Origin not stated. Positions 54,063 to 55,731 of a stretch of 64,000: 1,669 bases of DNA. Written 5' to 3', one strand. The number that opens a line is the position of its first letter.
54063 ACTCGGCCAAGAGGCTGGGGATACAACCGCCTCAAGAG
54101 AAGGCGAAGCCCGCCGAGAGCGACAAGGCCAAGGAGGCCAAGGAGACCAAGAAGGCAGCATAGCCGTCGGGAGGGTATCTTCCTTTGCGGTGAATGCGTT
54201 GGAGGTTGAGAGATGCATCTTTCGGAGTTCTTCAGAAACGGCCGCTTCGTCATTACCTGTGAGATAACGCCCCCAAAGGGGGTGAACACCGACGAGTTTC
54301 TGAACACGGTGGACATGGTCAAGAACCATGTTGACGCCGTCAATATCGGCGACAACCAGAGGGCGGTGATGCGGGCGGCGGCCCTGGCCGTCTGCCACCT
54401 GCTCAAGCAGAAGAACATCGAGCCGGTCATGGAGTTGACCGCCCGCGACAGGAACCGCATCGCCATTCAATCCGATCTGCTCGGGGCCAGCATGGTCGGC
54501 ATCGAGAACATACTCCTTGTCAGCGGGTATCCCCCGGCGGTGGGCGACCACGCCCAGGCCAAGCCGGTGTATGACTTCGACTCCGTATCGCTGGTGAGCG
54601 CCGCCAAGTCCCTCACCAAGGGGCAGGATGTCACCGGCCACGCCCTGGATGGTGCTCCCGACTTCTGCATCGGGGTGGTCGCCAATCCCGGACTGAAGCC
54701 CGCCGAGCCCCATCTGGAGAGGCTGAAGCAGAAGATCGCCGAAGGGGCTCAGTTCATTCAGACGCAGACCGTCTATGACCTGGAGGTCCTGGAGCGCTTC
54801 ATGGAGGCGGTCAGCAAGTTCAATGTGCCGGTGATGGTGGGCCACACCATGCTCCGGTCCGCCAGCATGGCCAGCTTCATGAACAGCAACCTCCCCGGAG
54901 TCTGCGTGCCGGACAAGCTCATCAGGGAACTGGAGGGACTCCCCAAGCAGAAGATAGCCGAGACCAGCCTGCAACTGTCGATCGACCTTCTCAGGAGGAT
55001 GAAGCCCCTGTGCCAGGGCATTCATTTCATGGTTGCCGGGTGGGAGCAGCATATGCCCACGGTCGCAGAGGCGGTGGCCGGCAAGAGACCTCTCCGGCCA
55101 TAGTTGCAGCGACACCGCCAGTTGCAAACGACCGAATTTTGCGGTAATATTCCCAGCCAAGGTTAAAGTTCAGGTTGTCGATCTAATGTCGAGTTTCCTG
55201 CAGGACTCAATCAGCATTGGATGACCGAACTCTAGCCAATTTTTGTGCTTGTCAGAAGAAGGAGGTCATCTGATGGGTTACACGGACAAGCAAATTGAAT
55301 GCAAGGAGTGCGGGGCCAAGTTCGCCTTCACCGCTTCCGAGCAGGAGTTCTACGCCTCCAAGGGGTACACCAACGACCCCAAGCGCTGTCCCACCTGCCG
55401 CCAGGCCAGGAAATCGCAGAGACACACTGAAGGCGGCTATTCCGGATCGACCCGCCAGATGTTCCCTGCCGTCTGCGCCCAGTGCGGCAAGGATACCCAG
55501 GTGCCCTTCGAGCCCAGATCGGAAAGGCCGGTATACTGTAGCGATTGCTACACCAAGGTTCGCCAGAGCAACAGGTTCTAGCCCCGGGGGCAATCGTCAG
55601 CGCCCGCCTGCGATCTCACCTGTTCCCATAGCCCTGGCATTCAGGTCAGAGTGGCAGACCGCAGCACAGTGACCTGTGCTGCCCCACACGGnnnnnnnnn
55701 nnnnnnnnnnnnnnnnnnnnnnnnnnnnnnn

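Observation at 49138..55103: Pseudo-receiver::MetF::MetV-like three-domain fusion followed by a second metF, downstream of thyX and a cNMP-sensing hybrid histidine kinase with orphan CheY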

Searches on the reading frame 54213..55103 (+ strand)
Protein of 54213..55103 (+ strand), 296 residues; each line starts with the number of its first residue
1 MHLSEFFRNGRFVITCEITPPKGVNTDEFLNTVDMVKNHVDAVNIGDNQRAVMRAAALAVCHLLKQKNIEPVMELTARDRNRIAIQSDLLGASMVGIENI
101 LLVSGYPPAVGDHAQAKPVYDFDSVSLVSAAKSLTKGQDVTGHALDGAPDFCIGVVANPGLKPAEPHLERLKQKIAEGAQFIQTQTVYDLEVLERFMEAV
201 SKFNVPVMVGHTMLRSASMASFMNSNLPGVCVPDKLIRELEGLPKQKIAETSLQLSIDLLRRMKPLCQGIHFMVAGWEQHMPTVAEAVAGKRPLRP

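Call 3: search_protein_families(library=pfam, proteins=[window:54213-55103:+], max_evalue=0.1)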
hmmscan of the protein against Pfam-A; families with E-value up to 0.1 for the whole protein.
window:54213-55103:+ (296 aa): 2 families
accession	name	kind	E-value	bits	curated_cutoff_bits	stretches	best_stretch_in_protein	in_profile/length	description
PF02219.23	MTHFR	-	2.1e-33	116.3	24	1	6-285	5-283/287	Methylenetetrahydrofolate reductase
PF02679.21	ComA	-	0.0023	17.8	25.2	0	183-217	44-78/243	(2R)-phospho-3-sulfolactate synthase (ComA)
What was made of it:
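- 54213..55103 (+): MetF paralogue (296 aa) with degenerate active-site positions: Thr59 to Gly, His88 to Glu, Asp120 to Tyr. Glu28 and Gln183 are kept. PF02219 116 bits (call 3).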

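Call 4: search_protein_families(library=ncbifam, proteins=[window:54213-55103:+], max_evalue=0.1)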
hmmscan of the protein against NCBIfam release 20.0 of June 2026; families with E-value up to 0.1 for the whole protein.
window:54213-55103:+ (296 aa): 6 families
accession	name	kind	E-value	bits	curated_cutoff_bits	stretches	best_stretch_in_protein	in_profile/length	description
NF006396.0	PRK08645.1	equivalog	1.8e-73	247.7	453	1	3-274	314-587/611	bifunctional homocysteine S-methyltransferase/methylenetetrahydrofolate reductase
TIGR00676.1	fadh2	equivalog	4.5e-18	65.6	293.7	1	15-286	2-272/275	methylenetetrahydrofolate reductase [NAD(P)H]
TIGR00677.1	fadh2_euk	equivalog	1e-12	48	310.05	1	62-264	53-250/281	methylenetetrahydrofolate reductase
NF006950.0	PRK09432.1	equivalog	9.1e-05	21.9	382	1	146-251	140-250/296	methylenetetrahydrofolate reductase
TIGR03267.1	methan_mark_2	hypoth_equivalog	0.058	12.5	365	0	191-242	113-162/323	methanogenesis marker 2 protein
NF009179.0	PRK12527.1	equivalog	0.099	12.7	162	0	225-261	104-139/159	RNA polymerase sigma factor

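Call 17: search_solved_structures(query=window:54213-55103:+, max_evalue=0.01, show_alignments=3)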
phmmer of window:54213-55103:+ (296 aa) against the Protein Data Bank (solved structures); distinct sequences matched with E-value up to 0.01: 10.
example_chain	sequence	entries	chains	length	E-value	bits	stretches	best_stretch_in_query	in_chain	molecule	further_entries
8uy2_A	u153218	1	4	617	8.9e-07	31.9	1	64-274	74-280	Methylenetetrahydrofolate reductase-like protein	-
8uy1_D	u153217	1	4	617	1.3e-06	31.3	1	66-274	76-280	Methylenetetrahydrofolate reductase-like protein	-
6fnu_A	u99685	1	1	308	0.00017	24.4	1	58-217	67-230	Methylenetetrahydrofolate reductase 1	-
3ijd_A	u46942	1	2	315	0.00027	23.8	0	134-263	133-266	uncharacterized protein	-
5ume_A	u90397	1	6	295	0.0014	21.4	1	145-249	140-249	5,10-methylenetetrahydrofolate reductase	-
6fcx_A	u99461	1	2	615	0.002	20.9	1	68-276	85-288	Methylenetetrahydrofolate reductase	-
8qa4_A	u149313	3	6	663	0.0021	20.8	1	68-276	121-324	Methylenetetrahydrofolate reductase (NADPH)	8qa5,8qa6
1v93_A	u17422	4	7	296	0.0053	19.5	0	14-275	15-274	5,10-Methylenetetrahydrofolate reductase | Methylenetetrahydrofolate reductase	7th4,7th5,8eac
3apt_A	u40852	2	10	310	0.0062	19.3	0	14-275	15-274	Methylenetetrahydrofolate reductase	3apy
7rml_A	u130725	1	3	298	0.0081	18.9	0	146-261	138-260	5,10-methylenetetrahydrofolate reductase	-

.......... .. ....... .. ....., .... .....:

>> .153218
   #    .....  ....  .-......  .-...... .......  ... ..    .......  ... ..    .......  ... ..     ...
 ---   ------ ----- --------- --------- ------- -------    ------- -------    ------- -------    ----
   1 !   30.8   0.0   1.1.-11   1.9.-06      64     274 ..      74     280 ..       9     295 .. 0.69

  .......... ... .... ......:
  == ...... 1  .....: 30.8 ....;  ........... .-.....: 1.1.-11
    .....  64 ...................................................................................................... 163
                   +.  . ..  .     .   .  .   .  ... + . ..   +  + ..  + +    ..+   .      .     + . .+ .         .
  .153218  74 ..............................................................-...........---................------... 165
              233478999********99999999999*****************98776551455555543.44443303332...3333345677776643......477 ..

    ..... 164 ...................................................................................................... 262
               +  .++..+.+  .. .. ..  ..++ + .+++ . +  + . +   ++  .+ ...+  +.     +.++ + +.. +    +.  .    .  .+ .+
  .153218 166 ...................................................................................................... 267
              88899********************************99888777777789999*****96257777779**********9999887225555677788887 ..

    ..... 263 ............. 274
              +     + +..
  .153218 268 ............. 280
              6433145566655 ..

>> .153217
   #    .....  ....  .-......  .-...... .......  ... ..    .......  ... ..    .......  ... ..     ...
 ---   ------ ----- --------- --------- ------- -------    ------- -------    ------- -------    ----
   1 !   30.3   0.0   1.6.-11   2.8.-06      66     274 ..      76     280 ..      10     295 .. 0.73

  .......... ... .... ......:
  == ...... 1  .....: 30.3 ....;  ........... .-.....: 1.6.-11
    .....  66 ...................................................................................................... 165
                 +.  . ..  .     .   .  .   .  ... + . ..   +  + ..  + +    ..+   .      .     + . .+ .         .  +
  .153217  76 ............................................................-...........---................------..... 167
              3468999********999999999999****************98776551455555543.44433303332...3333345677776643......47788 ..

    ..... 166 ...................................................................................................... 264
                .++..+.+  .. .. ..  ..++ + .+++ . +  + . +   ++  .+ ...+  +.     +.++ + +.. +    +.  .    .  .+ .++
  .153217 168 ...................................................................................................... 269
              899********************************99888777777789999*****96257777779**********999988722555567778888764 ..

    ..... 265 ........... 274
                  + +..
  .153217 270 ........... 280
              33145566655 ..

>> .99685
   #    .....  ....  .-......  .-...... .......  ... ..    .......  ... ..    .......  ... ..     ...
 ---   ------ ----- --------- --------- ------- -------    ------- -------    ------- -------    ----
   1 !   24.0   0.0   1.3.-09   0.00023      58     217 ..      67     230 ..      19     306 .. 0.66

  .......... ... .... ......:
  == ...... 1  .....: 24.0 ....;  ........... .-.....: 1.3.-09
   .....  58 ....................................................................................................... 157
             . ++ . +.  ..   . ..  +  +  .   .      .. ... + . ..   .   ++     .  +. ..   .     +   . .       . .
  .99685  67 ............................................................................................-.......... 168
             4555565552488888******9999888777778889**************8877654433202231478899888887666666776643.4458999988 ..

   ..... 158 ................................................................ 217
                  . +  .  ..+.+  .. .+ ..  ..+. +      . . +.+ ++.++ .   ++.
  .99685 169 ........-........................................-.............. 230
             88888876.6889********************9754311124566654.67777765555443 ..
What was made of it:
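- Tried and rejected: No sequence match to 8bgr-type proteins (call 17).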

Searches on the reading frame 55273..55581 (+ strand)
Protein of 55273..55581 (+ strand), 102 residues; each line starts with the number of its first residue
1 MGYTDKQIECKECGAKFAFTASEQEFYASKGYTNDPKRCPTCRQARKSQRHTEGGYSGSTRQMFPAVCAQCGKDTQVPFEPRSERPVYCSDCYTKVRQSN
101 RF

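Call 3: search_protein_families(library=pfam, proteins=[window:55273-55581:+], max_evalue=0.1)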
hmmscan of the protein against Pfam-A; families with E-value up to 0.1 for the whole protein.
window:55273-55581:+ (102 aa): 10 families
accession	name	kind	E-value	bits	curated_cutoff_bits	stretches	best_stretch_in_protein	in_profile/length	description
PF13451.12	zf_Tbcl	-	2.1e-21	76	24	1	5-50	2-47/48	Probable treble clef domain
PF23477.1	zf_Tbcl_2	-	3.2e-19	68.8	27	1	61-96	1-36/37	Probable treble clef zinc finger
PF14354.12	Lar_restr_allev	-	4e-05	24.2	28.6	1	37-76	4-34/58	Restriction alleviation protein Lar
PF12773.13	DZR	-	0.0031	18.1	27.3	0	66-102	13-40/45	Double zinc ribbon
PF18912.6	DZR_2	-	0.0034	17.6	27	0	36-92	7-55/56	Double zinc ribbon domain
PF09723.15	Zn_ribbon_8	-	0.01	16.3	34.4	0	9-44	7-34/41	Zinc ribbon domain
PF01363.27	FYVE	-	0.016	15.7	27.8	0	6-45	23-64/67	FYVE zinc finger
PF24292.1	DUF7479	-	0.023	15.2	27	0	7-44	2-38/60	Domain of unknown function (DUF7479)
PF24455.1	DUF7571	-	0.034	14.9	27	0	21-57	47-83/89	Family of unknown function (DUF7571)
PF10083.14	DUF2321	-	0.05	13.7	24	1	27-73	28-75/157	Uncharacterized protein conserved in bacteria (DUF2321)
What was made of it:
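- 55273..55581 (+): Small zinc-ribbon protein (zf_Tbcl + zf_Tbcl_2). Probably not part of the module. Call 3.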

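Call 4: search_protein_families(library=ncbifam, proteins=[window:55273-55581:+], max_evalue=0.1)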
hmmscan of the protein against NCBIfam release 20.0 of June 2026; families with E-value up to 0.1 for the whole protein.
window:55273-55581:+ (102 aa): 6 families
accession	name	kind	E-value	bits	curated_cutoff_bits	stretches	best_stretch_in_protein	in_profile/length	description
TIGR04272.1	cxxc_cxxc_Mbark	domain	1.2e-19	69.7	36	1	61-97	1-37/37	CxxC-x17-CxxC domain-containing protein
NF008448.1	PRK11295.1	equivalog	0.0039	17.4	87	1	44-74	3-33/113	YajD family HNH nuclease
NF041070.1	carrier_LysW_Arch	domain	0.01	15.9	75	0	67-93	4-30/57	alpha-aminoadipate/glutamate carrier protein LysW/ArgW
NF033497.1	rubre_like_arch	subfamily_domain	0.043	13.5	32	0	6-17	15-26/34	rubrerythrin-like domain-containing protein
TIGR03655.1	anti_R_Lar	subfamily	0.061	13.6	39.6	0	7-26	28-47/55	Lar family restriction alleviation protein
NF045645.1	DVU_1557_fam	equivalog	0.072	13.3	60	1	7-44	2-38/60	DVU_1557 family redox protein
